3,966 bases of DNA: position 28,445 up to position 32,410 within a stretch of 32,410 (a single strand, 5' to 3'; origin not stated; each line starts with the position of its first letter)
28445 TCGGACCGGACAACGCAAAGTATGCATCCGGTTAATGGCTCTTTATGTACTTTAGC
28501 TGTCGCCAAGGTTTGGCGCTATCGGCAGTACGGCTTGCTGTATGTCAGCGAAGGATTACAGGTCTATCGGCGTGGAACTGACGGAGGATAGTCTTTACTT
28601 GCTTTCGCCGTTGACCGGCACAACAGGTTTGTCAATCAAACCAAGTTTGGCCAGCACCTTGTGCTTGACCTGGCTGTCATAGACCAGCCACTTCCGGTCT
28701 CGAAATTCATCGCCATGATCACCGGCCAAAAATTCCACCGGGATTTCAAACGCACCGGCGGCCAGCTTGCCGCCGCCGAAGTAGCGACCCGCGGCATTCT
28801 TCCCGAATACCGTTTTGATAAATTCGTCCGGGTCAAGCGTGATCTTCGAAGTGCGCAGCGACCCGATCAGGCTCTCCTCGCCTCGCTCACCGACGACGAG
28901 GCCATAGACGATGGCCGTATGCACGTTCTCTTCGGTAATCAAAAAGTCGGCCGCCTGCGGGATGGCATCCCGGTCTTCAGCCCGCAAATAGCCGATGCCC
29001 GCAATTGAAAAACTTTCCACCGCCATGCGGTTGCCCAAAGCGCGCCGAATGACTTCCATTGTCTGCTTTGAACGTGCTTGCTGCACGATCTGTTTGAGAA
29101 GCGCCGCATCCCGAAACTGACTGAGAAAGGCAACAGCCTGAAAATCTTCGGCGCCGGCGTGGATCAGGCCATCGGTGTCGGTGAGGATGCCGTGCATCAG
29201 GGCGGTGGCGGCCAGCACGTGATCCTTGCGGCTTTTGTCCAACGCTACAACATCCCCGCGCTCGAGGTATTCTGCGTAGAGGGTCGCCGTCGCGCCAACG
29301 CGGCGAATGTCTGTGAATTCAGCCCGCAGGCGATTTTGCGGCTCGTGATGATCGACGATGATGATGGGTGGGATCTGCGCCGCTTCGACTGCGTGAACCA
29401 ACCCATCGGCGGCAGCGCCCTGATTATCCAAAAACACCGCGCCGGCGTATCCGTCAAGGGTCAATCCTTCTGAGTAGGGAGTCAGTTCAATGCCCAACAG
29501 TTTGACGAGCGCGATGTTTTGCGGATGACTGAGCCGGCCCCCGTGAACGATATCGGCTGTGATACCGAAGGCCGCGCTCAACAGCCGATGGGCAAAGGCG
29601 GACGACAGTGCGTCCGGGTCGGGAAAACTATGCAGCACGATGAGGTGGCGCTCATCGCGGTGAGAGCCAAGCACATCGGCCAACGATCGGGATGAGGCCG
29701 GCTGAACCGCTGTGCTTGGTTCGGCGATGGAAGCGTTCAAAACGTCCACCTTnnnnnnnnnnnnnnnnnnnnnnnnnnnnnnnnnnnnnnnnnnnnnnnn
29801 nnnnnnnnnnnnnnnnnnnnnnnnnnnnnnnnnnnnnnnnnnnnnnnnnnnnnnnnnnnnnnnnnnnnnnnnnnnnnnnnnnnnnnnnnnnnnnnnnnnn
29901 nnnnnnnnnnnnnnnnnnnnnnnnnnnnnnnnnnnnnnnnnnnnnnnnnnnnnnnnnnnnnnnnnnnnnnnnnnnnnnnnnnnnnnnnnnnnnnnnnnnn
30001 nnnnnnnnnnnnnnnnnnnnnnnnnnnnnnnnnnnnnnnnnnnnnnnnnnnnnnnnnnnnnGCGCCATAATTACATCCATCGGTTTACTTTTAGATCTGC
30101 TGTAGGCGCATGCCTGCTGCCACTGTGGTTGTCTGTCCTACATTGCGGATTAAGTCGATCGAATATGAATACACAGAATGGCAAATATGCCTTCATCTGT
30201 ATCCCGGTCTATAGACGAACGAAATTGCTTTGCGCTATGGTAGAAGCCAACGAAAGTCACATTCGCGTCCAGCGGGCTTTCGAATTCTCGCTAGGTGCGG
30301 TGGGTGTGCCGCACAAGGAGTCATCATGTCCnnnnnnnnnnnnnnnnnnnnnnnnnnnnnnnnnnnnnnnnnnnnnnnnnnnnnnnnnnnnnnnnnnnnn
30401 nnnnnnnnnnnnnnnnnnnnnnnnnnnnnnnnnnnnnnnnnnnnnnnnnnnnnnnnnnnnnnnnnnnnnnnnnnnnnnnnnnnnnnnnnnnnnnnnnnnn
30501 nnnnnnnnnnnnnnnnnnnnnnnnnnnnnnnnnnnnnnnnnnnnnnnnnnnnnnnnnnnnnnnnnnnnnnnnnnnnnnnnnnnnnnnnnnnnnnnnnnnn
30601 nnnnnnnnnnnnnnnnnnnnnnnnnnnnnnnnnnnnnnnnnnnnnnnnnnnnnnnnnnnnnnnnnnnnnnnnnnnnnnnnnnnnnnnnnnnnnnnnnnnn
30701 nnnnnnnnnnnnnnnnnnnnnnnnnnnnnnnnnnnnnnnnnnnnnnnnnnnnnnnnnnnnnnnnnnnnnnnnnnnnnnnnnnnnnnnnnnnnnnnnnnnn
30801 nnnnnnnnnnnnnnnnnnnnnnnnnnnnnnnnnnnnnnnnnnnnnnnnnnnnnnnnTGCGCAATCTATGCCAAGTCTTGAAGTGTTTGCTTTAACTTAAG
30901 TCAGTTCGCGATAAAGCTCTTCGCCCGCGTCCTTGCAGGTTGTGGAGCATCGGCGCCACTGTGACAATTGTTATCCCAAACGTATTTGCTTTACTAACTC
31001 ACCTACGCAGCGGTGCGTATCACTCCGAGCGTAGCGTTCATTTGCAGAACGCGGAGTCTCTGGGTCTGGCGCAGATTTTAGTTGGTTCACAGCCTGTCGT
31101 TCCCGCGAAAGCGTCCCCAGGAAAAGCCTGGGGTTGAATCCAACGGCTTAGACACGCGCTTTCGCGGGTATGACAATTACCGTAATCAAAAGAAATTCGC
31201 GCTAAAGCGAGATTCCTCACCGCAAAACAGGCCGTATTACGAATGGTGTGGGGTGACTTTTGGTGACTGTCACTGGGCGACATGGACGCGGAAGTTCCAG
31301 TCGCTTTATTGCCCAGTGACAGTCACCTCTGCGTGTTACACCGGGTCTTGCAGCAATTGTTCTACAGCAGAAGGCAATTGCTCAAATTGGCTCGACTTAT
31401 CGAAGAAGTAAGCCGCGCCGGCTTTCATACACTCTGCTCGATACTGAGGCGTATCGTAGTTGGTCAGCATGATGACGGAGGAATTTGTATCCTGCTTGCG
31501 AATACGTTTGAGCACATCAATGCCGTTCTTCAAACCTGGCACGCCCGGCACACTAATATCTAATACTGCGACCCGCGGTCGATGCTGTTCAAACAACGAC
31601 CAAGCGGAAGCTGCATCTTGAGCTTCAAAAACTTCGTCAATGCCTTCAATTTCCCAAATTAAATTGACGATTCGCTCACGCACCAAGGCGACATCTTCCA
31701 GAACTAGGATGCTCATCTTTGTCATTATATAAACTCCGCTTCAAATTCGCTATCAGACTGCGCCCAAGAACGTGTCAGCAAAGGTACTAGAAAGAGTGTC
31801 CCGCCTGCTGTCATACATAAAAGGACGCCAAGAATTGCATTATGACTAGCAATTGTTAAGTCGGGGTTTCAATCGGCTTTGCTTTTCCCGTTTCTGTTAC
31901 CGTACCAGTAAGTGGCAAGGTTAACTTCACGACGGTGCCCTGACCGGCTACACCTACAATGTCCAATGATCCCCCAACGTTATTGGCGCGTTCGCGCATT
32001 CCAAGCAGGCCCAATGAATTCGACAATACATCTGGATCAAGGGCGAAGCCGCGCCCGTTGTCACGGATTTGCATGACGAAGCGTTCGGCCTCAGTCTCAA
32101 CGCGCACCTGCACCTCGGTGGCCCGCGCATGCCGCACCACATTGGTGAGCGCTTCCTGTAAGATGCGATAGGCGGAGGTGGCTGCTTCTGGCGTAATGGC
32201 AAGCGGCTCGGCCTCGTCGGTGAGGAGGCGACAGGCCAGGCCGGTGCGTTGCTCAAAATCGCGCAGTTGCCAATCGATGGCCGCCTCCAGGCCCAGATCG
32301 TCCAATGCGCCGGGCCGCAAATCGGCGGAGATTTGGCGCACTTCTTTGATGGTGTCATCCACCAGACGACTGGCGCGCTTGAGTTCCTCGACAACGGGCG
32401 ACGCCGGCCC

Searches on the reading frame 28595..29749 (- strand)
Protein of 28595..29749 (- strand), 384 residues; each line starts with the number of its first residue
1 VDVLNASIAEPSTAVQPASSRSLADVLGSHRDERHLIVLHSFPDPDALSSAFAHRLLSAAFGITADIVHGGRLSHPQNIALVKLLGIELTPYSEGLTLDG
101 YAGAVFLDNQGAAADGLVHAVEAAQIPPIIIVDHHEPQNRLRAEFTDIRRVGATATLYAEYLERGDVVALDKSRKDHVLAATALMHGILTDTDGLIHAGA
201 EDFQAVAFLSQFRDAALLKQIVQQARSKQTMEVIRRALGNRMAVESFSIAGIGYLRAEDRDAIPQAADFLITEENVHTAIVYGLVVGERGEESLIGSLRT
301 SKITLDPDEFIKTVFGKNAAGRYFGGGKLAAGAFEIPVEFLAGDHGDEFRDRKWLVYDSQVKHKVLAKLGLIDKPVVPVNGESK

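Call 15: search_protein_families(library=pfam, proteins=[window:28595-29749:-])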
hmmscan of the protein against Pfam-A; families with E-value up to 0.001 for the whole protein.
window:28595-29749:- (384 aa): 1 family
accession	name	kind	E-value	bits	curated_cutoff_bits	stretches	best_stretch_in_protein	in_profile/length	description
PF01368.27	DHH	-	7.7e-06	26.6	28.1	1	36-168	3-104/125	DHH family, N-terminal domain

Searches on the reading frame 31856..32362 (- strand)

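Call 89: search_protein_families(library=pfam, max_evalue=0.001, proteins=[window:31856-32362:-])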
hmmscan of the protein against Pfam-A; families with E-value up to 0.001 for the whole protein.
window:31856-32362:- (168 aa): 2 families
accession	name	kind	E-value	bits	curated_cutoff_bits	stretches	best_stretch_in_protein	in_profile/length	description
PF02518.31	HATPase_c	-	1.3e-13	51.8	26.4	1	62-152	4-110/111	Histidine kinase-, DNA gyrase B-, and HSP90-like ATPase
PF13581.12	HATPase_c_2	-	1.3e-08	35.3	27.4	1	42-109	10-82/127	Histidine kinase-like ATPase domain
